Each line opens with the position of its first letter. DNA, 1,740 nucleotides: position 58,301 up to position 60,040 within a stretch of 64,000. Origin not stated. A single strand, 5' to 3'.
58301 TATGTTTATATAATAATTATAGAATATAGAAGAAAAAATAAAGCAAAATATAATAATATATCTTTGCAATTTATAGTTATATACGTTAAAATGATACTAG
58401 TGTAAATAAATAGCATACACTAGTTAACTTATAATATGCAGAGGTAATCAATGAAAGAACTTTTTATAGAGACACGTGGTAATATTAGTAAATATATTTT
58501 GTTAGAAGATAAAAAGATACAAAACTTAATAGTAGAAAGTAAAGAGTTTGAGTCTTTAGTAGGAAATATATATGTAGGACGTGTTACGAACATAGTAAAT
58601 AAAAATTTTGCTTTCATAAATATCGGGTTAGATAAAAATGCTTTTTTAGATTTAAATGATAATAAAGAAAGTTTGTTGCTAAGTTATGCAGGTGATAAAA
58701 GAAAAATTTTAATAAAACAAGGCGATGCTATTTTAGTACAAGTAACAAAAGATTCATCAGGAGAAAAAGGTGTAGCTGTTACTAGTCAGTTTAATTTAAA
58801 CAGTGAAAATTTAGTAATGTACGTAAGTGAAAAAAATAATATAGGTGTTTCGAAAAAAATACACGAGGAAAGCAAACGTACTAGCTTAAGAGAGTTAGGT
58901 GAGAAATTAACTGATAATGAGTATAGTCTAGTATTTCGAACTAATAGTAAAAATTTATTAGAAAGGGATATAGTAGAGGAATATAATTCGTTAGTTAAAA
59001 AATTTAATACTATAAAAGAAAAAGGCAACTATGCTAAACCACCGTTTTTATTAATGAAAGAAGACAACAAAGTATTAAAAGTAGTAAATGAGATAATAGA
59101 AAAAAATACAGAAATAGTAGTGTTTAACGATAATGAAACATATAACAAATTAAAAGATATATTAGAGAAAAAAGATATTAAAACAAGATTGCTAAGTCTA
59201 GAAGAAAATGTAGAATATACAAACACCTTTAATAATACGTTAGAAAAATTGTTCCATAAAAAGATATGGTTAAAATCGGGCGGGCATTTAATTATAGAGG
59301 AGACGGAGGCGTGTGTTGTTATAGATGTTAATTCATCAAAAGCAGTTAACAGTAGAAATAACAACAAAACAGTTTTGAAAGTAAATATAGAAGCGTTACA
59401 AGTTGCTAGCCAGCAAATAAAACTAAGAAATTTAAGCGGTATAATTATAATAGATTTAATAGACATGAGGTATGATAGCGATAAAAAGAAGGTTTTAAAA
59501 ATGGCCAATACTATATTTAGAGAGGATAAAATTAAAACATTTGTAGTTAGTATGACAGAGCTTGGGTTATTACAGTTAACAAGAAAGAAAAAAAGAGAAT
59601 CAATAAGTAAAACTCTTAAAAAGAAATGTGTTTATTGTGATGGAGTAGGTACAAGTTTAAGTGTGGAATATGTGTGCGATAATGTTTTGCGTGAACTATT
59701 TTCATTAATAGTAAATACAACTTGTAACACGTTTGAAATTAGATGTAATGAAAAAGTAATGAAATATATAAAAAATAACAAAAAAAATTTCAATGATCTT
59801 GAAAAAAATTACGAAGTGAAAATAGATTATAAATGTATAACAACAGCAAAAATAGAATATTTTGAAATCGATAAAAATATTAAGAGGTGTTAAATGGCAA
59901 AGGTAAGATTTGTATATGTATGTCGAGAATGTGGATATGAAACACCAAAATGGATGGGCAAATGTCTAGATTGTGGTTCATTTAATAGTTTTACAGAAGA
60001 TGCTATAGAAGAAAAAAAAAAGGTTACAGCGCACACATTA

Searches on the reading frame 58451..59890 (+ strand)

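Call 25: search_protein_families(library=pfam, proteins=[window:58451-59890:+], max_evalue=0.0001)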
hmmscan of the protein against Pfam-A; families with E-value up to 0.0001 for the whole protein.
window:58451-59890:+ (480 aa): 2 families
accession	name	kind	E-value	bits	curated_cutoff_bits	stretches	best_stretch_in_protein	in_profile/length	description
PF10150.14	RNase_E_G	-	2.1e-70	237.7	25.5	1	117-380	3-269/270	Ribonuclease E/G family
PF20833.2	RNase_E_G_Thio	-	4.4e-08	33.6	26.8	1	393-475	2-85/86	RNase E/G, Thioredoxin-like domain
